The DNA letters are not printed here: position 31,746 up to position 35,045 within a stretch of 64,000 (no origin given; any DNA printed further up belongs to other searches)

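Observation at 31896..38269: Two-gene module: giant LRR lipoprotein translationally coupled to the cytosolic PurL-like protein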

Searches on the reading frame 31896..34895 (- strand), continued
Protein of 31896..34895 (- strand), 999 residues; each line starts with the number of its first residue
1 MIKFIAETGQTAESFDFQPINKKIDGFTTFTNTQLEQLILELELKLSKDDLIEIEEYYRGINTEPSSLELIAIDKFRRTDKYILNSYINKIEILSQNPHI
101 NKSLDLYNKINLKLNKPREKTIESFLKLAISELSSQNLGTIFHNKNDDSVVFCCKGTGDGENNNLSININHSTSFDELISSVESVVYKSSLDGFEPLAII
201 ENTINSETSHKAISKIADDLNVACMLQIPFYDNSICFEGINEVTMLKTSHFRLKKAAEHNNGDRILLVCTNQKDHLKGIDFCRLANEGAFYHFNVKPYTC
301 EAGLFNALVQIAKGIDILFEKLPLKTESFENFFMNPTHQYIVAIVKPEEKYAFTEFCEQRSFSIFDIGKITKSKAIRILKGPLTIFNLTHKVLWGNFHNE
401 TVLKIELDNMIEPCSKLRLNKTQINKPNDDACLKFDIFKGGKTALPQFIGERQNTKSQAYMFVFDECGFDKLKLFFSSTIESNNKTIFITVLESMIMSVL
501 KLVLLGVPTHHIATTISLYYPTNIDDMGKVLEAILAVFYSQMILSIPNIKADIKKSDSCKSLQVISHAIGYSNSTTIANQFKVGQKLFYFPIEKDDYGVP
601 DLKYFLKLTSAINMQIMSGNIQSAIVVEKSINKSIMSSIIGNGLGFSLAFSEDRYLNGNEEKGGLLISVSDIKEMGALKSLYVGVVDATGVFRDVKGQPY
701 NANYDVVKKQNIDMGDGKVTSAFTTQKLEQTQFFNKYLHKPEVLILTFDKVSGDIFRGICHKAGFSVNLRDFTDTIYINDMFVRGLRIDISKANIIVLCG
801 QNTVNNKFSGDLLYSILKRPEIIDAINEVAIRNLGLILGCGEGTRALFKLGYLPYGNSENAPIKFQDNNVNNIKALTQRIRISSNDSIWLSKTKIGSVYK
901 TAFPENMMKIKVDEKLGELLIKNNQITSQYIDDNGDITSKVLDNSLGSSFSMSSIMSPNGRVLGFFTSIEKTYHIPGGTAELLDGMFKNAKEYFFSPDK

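Call 96: find_related_loci(query=A4, collection=viral_contigs, flank=6000)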
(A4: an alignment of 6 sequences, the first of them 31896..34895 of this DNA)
Query A4 (999 aa) in viral_contigs; peptide patterns used: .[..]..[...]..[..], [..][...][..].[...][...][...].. (x = any residue, [..] = any of these).
435 stretches matched a pattern, but none encodes a relative of the query by tblastn (E <= 1e-3).
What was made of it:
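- Tried and rejected: Nothing found (call 96).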

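Call 97: list_cluster_members(proteins=[P0004, P0005, P0006, P0008, P0011, P0013, P0015, P0024, P0017, P0028])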
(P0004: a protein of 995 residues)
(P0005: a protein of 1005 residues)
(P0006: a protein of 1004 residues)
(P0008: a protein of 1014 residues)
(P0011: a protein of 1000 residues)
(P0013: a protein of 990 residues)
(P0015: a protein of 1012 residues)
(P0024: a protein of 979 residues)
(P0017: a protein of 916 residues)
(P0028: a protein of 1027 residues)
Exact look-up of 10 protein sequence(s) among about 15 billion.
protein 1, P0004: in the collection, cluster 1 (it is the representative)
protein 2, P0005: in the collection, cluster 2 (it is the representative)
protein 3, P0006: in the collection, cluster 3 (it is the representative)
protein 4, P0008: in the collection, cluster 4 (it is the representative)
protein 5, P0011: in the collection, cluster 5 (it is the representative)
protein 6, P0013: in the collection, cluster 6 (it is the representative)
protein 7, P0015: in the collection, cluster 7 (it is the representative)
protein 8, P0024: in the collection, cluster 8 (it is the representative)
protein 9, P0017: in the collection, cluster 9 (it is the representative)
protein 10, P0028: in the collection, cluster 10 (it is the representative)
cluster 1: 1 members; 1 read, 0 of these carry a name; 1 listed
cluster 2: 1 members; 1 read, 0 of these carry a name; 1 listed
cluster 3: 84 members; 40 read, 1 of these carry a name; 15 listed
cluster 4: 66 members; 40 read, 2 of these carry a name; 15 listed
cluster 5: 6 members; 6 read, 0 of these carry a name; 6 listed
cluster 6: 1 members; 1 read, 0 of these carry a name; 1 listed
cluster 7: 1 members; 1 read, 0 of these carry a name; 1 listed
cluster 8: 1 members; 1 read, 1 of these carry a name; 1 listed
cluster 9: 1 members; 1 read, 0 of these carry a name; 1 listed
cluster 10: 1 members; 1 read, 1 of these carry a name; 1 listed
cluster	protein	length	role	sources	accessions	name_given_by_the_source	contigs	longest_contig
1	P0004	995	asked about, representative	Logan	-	-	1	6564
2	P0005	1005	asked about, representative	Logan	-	-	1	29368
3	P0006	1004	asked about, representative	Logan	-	-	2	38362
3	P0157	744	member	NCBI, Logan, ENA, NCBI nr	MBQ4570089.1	MAG: DUF3987 domain-containing protein [Bacilli bacterium] | DUF3987 domain-containing protein [Bacilli bacterium]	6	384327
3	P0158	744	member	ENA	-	-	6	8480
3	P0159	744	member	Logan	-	-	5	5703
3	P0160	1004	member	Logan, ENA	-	-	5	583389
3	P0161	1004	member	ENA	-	-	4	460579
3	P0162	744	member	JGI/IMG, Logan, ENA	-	-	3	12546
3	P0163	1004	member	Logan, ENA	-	-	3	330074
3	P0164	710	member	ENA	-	-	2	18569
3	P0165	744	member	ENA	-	-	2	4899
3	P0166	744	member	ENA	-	-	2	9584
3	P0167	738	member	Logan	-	-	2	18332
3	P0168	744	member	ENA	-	-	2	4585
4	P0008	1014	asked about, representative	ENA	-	-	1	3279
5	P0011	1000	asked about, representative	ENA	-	-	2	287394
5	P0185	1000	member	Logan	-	-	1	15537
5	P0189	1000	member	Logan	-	-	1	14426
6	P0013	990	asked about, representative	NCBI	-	-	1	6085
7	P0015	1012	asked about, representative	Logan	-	-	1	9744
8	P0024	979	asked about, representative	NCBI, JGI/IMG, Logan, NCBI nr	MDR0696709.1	MAG: phosphoribosylformylglycinamidine synthase subunit PurQ [Christensenellaceae ... | phosphoribosylformylglycinamidine (FGAM) synthase-like amidotransferase family enzyme | phosphoribosylformylglycinamidine synthase subunit PurQ [Christensenellaceae bacterium]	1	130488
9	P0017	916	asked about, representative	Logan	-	-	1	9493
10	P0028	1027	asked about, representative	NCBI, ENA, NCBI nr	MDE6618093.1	MAG: phosphoribosylformylglycinamidine synthase subunit PurQ [Clostridiales bacterium] | phosphoribosylformylglycinamidine synthase subunit PurQ [Clostridiales bacterium]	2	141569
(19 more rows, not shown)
